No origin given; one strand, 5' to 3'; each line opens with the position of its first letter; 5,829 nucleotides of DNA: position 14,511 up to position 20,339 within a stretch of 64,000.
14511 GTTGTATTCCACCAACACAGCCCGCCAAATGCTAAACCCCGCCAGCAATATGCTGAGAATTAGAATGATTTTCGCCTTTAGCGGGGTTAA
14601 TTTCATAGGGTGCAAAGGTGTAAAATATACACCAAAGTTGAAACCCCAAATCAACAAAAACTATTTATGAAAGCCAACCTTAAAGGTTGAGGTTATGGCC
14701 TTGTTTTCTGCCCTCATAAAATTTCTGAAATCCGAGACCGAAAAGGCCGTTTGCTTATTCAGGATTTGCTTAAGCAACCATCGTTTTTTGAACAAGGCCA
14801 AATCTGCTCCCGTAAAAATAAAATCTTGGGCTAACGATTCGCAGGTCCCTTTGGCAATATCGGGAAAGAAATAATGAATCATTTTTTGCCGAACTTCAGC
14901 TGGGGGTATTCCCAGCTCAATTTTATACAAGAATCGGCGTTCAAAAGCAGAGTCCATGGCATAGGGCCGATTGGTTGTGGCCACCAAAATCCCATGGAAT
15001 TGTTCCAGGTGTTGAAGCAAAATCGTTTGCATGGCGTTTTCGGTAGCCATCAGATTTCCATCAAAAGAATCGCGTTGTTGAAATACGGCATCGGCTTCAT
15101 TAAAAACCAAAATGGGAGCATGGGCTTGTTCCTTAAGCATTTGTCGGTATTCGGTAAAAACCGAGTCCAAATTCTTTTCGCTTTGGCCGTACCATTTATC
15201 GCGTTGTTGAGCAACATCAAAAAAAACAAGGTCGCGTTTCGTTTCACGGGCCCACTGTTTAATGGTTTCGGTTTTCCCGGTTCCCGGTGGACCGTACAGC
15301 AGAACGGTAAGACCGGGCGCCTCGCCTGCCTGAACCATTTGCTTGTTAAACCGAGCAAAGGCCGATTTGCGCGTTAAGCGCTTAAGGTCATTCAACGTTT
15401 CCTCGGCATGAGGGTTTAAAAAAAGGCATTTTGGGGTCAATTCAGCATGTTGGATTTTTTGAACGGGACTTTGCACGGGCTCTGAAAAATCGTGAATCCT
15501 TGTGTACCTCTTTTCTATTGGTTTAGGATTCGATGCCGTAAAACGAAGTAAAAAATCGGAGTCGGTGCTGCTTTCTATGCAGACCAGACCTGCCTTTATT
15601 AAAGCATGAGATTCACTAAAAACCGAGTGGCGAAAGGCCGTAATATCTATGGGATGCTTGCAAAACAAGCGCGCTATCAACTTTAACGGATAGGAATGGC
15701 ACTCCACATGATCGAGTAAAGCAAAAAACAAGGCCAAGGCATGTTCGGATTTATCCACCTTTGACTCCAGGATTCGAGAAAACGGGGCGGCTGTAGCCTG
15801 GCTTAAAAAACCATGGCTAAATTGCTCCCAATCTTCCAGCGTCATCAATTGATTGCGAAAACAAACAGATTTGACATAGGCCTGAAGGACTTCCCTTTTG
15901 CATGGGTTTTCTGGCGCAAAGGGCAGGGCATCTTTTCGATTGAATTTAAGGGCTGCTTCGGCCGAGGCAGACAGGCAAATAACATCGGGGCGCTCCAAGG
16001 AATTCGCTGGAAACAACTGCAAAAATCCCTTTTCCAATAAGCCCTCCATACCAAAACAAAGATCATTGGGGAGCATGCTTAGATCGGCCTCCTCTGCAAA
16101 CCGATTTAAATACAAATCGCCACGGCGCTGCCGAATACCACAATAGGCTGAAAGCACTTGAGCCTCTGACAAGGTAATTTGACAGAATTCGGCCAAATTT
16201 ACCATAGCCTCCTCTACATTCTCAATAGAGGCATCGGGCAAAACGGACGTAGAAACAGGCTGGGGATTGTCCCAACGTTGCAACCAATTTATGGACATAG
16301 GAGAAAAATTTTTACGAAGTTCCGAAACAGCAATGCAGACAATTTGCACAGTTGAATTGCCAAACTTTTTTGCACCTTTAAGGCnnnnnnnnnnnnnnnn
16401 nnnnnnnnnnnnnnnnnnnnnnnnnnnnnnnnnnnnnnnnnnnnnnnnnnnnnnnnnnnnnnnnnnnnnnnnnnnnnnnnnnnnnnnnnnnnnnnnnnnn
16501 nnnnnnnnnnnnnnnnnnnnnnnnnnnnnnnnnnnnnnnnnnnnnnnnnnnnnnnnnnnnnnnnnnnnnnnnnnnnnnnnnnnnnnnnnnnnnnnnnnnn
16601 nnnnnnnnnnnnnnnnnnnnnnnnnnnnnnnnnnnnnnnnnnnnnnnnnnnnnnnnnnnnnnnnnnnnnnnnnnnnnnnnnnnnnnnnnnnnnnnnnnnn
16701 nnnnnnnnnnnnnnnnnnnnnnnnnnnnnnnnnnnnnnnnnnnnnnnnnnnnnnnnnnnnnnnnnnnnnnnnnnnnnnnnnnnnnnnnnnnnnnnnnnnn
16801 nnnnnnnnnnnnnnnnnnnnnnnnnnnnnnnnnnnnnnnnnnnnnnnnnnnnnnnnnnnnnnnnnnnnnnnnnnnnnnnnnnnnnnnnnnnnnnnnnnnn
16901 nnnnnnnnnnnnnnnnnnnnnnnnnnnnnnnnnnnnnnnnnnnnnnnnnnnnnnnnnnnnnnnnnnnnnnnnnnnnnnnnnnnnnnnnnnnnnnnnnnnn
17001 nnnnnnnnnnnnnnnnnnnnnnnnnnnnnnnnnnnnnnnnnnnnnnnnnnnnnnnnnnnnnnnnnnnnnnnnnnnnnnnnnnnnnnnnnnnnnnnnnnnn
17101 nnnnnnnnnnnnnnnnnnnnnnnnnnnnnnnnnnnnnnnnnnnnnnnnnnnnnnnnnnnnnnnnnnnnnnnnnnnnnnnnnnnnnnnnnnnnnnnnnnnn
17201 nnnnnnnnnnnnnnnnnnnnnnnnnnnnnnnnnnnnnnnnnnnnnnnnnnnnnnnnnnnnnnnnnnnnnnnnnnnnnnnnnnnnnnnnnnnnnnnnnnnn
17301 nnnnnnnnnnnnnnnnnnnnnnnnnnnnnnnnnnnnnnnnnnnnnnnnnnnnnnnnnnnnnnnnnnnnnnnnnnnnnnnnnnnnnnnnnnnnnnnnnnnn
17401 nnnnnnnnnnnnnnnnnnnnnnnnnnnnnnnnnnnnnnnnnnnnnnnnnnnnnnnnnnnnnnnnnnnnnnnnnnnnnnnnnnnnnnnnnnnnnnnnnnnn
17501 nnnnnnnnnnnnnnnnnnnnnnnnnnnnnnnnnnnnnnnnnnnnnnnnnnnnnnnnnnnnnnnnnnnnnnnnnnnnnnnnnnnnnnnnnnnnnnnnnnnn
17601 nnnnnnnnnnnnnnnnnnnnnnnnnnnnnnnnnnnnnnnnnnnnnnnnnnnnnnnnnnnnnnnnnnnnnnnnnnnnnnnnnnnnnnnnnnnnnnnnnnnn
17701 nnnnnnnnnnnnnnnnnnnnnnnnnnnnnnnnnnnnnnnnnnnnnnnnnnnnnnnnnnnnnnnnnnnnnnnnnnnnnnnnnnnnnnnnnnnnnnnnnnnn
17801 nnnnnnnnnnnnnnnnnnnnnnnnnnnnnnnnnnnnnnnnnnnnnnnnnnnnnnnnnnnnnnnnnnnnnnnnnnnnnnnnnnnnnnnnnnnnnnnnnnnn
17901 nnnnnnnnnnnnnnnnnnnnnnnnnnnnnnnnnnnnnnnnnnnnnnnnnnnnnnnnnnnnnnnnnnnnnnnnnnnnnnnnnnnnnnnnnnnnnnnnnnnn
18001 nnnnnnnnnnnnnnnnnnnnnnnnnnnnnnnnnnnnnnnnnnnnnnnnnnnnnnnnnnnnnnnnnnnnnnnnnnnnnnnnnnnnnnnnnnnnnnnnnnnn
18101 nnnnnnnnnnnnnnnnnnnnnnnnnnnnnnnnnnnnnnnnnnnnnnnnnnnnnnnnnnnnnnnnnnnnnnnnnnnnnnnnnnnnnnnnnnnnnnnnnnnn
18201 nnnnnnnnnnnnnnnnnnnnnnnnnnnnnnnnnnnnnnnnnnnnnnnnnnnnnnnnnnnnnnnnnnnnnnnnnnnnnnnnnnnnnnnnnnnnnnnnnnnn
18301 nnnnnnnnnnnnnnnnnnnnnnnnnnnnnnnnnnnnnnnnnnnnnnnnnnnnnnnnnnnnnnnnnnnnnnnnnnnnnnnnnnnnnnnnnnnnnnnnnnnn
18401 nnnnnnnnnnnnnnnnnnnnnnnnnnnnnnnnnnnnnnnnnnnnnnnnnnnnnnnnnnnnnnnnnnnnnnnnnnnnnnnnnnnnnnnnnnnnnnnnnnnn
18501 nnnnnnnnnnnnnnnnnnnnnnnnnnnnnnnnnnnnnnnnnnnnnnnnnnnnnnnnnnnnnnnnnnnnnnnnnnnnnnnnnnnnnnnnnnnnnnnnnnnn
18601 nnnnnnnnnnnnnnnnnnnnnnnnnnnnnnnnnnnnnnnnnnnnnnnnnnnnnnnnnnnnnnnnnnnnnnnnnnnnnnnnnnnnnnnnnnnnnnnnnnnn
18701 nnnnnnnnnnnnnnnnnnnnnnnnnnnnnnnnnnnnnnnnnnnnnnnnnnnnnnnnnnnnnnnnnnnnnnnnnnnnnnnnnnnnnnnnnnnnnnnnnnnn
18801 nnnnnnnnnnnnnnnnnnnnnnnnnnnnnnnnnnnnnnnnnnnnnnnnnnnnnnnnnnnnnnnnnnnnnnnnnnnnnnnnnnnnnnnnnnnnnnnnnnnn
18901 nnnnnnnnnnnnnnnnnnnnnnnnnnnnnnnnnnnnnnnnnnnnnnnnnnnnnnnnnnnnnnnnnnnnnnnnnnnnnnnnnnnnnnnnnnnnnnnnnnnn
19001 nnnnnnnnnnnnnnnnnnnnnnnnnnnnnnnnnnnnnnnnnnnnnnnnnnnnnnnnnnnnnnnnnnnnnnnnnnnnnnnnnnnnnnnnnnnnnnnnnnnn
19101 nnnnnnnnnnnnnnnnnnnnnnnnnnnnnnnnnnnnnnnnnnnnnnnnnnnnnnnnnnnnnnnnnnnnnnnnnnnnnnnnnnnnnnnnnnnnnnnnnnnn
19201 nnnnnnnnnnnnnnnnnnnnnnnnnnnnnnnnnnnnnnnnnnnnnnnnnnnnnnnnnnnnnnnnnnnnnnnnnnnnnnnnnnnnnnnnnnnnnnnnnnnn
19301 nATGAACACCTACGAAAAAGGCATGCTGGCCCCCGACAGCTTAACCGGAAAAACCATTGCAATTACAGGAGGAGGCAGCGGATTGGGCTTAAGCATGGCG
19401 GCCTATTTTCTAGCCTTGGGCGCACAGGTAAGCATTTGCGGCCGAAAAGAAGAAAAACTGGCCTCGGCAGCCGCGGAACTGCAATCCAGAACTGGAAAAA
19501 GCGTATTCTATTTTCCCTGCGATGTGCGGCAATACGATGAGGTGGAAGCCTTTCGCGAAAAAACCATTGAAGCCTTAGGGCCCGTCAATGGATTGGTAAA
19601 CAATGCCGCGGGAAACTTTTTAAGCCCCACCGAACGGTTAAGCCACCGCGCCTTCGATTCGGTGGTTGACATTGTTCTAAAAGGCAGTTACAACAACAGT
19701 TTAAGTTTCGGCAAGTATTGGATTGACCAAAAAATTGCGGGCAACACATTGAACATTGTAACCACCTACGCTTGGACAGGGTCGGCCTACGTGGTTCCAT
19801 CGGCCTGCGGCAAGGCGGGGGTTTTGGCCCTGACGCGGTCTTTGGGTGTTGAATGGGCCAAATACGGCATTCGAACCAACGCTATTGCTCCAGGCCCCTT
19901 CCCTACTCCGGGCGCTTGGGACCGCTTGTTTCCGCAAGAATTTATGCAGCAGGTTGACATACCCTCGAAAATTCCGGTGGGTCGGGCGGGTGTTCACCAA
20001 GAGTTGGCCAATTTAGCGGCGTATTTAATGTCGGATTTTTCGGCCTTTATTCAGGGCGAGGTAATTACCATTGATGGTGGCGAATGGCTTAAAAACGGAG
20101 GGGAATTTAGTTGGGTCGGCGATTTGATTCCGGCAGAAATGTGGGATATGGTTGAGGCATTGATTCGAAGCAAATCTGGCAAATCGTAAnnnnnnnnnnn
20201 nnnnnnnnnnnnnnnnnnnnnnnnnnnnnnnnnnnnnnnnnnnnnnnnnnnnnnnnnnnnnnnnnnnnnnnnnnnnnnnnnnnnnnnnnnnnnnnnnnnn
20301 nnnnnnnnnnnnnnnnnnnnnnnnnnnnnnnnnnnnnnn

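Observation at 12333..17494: WYL-domain regulator divergent from an AAA+ ATPase - MMPL exporter operon (candidate uncharacterised regulated system)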

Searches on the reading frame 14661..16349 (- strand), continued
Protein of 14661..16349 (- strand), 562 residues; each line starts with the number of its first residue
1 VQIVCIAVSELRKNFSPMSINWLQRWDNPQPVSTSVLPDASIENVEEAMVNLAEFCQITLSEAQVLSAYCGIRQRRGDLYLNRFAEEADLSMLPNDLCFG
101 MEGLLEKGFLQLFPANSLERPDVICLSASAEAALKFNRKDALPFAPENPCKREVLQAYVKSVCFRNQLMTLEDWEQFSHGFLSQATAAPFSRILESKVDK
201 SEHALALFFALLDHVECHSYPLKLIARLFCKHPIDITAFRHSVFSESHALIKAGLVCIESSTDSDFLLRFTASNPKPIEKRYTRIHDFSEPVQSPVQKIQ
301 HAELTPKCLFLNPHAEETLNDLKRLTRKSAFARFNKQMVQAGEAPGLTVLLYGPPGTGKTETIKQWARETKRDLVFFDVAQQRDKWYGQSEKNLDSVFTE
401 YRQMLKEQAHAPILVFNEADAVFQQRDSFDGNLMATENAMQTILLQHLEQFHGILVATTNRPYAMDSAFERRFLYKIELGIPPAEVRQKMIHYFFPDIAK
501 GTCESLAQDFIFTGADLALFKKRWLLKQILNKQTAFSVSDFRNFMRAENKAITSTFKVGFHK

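Call 75: fold_search(model_id=the predicted structure, library=pdb)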
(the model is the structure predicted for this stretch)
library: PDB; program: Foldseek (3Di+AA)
matches with E <= 10: 1839; with E <= 0.001: 1397
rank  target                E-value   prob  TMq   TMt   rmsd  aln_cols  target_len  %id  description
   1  6oo2_F                7.1e-12  1.00  0.34  0.57   4.5       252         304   22  Vps4 with Cyclic Peptide Bound in the Central Pore (released 2019-08-21)
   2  7lmz_B                9.5e-12  1.00  0.35  0.27  21.4       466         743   15  Cryo-EM structure of human p97 in complex with Npl4/Ufd1 and Ub6 (Class 1) (released 2021-09-15)
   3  6mat_A                1.3e-11  1.00  0.34  0.32  25.9       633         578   16  Cryo-EM structure of the essential ribosome assembly AAA-ATPase Rix7 (released 2019-02-06)
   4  7rlf_A                1.5e-11  1.00  0.34  0.26   5.6       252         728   26  Cryo-EM structure of human p97-E470D mutant bound to ATPgS. (released 2021-09-22)
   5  7lmz_A                1.5e-11  1.00  0.35  0.27  13.3       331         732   21  Cryo-EM structure of human p97 in complex with Npl4/Ufd1 and Ub6 (Class 1) (released 2021-09-15)
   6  4kod_D                1.8e-11  1.00  0.35  0.42   6.5       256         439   24  Structure of p97 N-D1 R155H mutant in complex with ADP (released 2013-11-13)
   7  7t0v_A                1.8e-11  1.00  0.32  0.31  20.5       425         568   19  CryoEM structure of the crosslinked Rix7 AAA-ATPase (released 2022-03-02)
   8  3eih_A                1.9e-11  1.00  0.33  0.54   5.2       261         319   21  Crystal structure of S.cerevisiae Vps4 in the presence of ATPgammaS (released 2008-09-30)
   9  7t0v_F                2.0e-11  1.00  0.34  0.33  18.9       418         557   20  CryoEM structure of the crosslinked Rix7 AAA-ATPase (released 2022-03-02)
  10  9a2p_MODEL_1_A        2.4e-11  1.00  0.41  0.35  18.8       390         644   18  Model of E. coli FtsH by in-cell photo-crosslinking MS and deep learning (released 2023-02-24)
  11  7lmz_C                2.4e-11  1.00  0.34  0.25  11.6       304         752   20  Cryo-EM structure of human p97 in complex with Npl4/Ufd1 and Ub6 (Class 1) (released 2021-09-15)
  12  4kod_J                2.6e-11  1.00  0.35  0.42   6.4       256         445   24  Structure of p97 N-D1 R155H mutant in complex with ADP (released 2013-11-13)
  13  4kod_B                2.7e-11  1.00  0.35  0.42   6.5       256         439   24  Structure of p97 N-D1 R155H mutant in complex with ADP (released 2013-11-13)
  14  4kod_E                3.2e-11  1.00  0.35  0.42   6.5       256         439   24  Structure of p97 N-D1 R155H mutant in complex with ADP (released 2013-11-13)
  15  7upt_B                3.2e-11  1.00  0.36  0.62   4.4       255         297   23  Human mitochondrial AAA protein ATAD1 (with a catalytic dead mutation) in complex with a peptide substrate (open confo (released 2022-06-15)
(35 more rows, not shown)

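Call 86: search_protein_families(library=pfam, alignment_id=A7, max_evalue=0.00001)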
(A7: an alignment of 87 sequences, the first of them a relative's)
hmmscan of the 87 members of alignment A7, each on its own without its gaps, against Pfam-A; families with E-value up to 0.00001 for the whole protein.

A. member 1, L005:152-1549:+ (465 aa): 1 family
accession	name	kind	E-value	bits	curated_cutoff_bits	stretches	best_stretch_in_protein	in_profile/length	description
PF10117.15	McrBC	-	1.5e-28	100.1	23.9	1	99-390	1-311/318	McrBC 5-methylcytosine restriction system component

B. families by the number of members that match (of 87 scanned): 64 families (the first 25 are shown)
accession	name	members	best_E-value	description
PF11074.14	DUF2779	5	2.4e-36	Domain of unknown function(DUF2779)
PF18962.6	Por_Secre_tail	3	7e-15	Secretion system C-terminal sorting domain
PF13414.12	TPR_11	2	2e-33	TPR repeat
PF00515.34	TPR_1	2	1.1e-32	Tetratricopeptide repeat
PF07719.23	TPR_2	2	5.4e-32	Tetratricopeptide repeat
PF13181.12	TPR_8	2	1.1e-23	Tetratricopeptide repeat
PF13585.12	CHU_C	2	1.6e-19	CHU_C Type IX secretion signal domain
PF13431.12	TPR_17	2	3.1e-17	Tetratricopeptide repeat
PF01694.28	Rhomboid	2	2.7e-14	Rhomboid domain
PF13371.12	TPR_9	2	1.6e-13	Tetratricopeptide repeat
PF04143.19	Sulf_transp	2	2.1e-13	Sulphur transport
PF13432.12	TPR_16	2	3.3e-10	Tetratricopeptide repeat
PF13424.12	TPR_12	2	5.1e-08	Tetratricopeptide repeat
PF07971.18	Glyco_hydro_92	1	5.9e-164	Glycosyl hydrolase family 92 catalytic domain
PF04227.17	Indigoidine_A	1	6.1e-128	Indigoidine synthase A like protein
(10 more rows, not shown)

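Call 87: search_protein_families(library=padloc, alignment_id=A7, max_evalue=1e-10)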
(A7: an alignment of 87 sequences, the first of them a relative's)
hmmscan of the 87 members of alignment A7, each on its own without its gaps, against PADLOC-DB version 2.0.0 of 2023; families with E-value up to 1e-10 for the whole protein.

A. member 1, L005:152-1549:+ (465 aa): 0 families

B. families by the number of members that match (of 87 scanned): 12 families
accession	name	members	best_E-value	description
PDLC03812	RTasRmuC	1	5.4e-125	DRT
PDLC03048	REase_I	1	5.7e-75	Type I restriction enzyme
PDLC04135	mad3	1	1.2e-29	mads_3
PDLC02196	IetA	1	2.2e-29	-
PDLC03963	SoFic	1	6.1e-28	-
PDLC02195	IetA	1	1.7e-23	-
PDLC03040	REase_I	1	4.5e-16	Type I restriction enzyme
PDLC04840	PDC-S04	1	4.3e-15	-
PDLC03046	REase_I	1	5.7e-14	Type I restriction enzyme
PDLC04232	IetA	1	9e-13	-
PDLC04836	PDC-S04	1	8.1e-12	-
PDLC02980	AriA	1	8.6e-11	-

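Call 88: search_protein_families(library=phrogs, proteins=[window:14661-16298:-, L008:9049-9942:+, L011:4421-5548:-, L011:2849-4348:-], max_evalue=0.001)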
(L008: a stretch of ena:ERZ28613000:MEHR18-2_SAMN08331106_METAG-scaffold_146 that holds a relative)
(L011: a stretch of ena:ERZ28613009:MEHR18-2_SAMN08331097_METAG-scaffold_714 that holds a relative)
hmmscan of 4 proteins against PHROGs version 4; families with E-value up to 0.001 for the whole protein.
window:14661-16298:- (545 aa): 10 families
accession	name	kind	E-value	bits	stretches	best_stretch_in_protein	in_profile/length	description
phrog_3757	-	unknown function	4.6e-31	109.5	1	291-519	94-315/367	-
phrog_10401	-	other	5.6e-27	95.7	1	317-483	448-605/667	ATPase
phrog_9172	-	unknown function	1.3e-17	64.8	1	325-479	104-259/509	-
phrog_7485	-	unknown function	2.5e-12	47.4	1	330-486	228-380/430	-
phrog_249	-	moron, auxiliary metabolic gene and host takeover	1.3e-07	32.4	1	310-368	108-166/380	porphyrin biosynthesis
phrog_29662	-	other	3.3e-07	30.4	1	320-473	340-481/548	ATP-dependent protease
phrog_30773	-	unknown function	9.5e-07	28.5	1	330-525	197-398/666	-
phrog_16448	-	other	1.7e-06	27.6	1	302-473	422-602/680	ATPase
phrog_8638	-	unknown function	1.9e-06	27.8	1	331-454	307-426/568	-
phrog_168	-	DNA, RNA and nucleotide metabolism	1.5e-05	25.8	1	319-404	34-111/314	clamp loader of DNA polymerase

L008:9049-9942:+ (297 aa): 0 families

L011:4421-5548:- (375 aa): 0 families

L011:2849-4348:- (499 aa): 1 family
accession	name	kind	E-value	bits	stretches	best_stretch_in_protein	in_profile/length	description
phrog_1706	-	DNA, RNA and nucleotide metabolism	4e-06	27.5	1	19-233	57-249/293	CRISPR/Cas system associated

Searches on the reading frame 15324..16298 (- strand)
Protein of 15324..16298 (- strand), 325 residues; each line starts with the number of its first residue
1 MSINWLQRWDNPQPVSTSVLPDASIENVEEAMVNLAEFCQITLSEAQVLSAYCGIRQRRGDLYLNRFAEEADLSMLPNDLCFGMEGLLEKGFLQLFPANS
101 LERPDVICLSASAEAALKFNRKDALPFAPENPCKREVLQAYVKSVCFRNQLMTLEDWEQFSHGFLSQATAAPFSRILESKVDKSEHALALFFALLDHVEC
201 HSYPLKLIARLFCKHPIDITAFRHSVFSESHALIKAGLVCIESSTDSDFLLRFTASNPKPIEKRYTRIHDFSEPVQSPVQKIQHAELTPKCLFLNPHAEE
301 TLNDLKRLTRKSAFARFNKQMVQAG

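Call 47: predict_structure(alignment_id=A4)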
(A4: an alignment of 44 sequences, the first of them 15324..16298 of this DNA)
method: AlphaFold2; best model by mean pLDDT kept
length: 325 residues; sequences in the alignment: 44
mean_pLDDT: 80.2   pTM: 0.69
mean pLDDT of the five models: 80.2, 79.6, 79.4, 78.9, 77.5
residues with pLDDT >= 90: 124; 70-90: 137; 50-70: 31; < 50: 33
segments of 3 or more residues with pLDDT < 50: 11-23, 259-274
pLDDT, mean of each block of 10 residues (from residue 1): 68 38 60 91 92 76 79 78 91 84 83 91 93 92 91 93 89 88 94 90 88 92 92 92 76 69 41 46 71 69 82 86 83
secondary structure, 60 per line:
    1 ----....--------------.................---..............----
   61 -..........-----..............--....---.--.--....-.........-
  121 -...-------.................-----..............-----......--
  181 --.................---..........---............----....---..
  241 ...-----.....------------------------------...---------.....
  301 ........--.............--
elements in order: H5-8 H23-39 H43-56 H64-71 H77-90 E93-96 E106-109 H111-119 H132-148 H154-167 H173-178 H183-199 H205-212 H216-227 H232-235 E239-243 E249-253 H296-308 H311-323

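Call 88: search_protein_families(library=phrogs, proteins=[window:15324-16298:-], max_evalue=0.001)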
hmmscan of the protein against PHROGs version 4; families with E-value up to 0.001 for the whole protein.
window:15324-16298:- (325 aa): 0 families

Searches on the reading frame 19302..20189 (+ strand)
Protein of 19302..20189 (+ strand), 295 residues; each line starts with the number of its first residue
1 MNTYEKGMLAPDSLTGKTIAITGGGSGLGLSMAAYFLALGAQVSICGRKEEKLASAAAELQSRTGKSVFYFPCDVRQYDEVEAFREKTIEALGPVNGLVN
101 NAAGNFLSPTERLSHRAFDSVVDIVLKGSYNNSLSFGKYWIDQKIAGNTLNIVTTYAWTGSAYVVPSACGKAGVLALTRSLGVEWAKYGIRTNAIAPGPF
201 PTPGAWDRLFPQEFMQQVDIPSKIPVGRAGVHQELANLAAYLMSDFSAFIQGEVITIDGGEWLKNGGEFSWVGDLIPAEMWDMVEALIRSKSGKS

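Call 4: search_protein_families(library=pfam, proteins=[window:19302-20189:+], max_evalue=0.01)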
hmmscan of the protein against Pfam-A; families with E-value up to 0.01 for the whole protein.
window:19302-20189:+ (295 aa): 3 families
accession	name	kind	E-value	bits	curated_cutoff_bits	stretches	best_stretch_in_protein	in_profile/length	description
PF13561.12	adh_short_C2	-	2.4e-41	142.3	27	1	26-260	6-234/236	Enoyl-(Acyl carrier protein) reductase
PF00106.31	adh_short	-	5.7e-40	137.3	26.6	1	17-204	1-186/195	short chain dehydrogenase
PF08659.16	KR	-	1.4e-08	35.3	22.6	1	19-128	3-115/180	KR domain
